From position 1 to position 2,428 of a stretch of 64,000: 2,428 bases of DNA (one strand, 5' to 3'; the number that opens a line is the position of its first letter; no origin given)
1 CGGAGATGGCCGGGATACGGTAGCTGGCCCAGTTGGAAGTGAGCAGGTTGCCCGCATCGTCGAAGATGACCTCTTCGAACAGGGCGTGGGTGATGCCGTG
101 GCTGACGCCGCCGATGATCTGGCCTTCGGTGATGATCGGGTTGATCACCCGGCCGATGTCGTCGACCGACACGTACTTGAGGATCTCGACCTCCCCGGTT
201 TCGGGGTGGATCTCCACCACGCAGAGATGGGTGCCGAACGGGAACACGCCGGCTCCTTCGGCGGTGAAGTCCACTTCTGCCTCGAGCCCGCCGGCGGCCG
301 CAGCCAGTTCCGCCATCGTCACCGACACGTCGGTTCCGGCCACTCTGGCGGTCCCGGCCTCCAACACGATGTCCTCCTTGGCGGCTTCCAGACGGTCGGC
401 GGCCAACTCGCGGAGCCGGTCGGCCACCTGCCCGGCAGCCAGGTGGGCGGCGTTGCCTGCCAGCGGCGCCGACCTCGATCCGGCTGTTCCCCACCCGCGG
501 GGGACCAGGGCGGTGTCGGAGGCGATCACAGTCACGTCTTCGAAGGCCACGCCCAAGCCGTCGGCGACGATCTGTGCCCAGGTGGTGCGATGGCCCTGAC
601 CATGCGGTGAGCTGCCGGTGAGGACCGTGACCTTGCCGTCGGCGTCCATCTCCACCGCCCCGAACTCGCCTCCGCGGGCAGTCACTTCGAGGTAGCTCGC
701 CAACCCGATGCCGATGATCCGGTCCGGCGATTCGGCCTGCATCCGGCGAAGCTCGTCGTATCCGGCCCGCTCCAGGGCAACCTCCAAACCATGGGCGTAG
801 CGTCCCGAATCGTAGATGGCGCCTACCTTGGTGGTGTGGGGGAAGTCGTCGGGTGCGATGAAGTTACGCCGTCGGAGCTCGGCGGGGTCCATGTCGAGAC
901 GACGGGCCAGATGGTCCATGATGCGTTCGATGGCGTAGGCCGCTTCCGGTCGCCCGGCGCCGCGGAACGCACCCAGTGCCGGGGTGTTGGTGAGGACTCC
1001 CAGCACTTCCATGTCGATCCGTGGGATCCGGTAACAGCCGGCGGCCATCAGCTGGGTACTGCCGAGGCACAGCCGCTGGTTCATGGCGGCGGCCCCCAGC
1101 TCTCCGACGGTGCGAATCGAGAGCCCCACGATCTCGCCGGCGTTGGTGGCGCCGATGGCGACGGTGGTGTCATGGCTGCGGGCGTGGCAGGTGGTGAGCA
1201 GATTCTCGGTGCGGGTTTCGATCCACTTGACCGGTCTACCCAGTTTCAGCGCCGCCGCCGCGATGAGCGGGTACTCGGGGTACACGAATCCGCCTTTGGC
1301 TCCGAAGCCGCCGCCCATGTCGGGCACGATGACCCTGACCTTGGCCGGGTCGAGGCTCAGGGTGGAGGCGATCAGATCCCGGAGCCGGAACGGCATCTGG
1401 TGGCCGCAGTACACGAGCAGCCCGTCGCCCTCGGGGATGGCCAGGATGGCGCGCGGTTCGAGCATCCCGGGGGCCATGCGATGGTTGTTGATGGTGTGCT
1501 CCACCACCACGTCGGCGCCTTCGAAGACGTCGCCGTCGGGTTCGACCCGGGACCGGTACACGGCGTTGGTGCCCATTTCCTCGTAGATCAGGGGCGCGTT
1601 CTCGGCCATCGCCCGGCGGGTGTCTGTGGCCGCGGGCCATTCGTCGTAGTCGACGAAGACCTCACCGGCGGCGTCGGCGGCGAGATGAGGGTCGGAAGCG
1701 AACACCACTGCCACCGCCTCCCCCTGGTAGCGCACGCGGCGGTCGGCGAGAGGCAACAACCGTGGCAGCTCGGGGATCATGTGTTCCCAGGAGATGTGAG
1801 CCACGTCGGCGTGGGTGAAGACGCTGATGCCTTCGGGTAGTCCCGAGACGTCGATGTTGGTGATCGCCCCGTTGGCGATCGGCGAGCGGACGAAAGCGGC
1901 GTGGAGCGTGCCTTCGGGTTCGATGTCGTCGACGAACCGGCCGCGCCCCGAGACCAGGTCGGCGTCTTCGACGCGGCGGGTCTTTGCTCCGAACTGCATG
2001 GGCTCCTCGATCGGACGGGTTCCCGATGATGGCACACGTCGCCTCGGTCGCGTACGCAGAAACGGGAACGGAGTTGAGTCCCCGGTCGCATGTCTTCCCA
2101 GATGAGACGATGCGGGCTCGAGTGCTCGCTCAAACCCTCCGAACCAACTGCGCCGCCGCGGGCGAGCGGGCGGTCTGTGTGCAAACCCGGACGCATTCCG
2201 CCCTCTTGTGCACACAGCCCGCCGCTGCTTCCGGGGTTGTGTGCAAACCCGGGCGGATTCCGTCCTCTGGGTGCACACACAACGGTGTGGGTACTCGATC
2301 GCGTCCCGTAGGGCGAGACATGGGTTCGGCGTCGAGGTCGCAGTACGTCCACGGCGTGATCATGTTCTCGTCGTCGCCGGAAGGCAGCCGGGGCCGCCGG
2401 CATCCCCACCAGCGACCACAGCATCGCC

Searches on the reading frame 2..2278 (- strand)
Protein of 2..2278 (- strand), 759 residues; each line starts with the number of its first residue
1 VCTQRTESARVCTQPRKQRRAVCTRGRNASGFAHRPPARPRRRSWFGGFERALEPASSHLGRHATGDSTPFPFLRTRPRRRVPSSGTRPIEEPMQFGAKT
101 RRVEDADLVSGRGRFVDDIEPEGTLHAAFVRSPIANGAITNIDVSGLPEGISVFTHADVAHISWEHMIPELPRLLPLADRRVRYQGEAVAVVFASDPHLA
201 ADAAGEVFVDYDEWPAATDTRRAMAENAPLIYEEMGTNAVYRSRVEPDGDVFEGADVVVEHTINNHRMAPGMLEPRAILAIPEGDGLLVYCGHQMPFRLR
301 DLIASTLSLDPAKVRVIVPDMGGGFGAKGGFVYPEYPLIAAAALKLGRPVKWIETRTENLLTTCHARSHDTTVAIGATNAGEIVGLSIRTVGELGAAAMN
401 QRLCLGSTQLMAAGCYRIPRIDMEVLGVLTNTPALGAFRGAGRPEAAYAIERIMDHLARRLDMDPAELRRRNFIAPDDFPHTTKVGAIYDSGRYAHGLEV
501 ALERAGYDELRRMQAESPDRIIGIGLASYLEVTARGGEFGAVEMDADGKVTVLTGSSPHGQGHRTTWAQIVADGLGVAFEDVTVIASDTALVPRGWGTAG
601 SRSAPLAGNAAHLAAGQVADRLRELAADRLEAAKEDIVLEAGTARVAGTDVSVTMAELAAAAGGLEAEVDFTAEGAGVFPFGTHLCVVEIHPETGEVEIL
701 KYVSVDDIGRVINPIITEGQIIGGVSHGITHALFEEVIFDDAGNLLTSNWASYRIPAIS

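Call 46: search_protein_families(library=pfam, proteins=[window:2-2278:-], max_evalue=0.00001)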
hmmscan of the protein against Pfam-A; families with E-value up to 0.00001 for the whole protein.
window:2-2278:- (759 aa): 3 families
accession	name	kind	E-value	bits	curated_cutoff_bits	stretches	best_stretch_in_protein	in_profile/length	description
PF20256.3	MoCoBD_2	-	2.4e-76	257.4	27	1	501-758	2-279/283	Molybdopterin cofactor-binding domain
PF02738.23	MoCoBD_1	-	7e-74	248.4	27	1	248-473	15-244/244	Molybdopterin cofactor-binding domain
PF01315.27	Ald_Xan_dh_C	-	2.9e-19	69.8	31.3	1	110-213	1-108/110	Aldehyde oxidase and xanthine dehydrogenase, a/b hammerhead domain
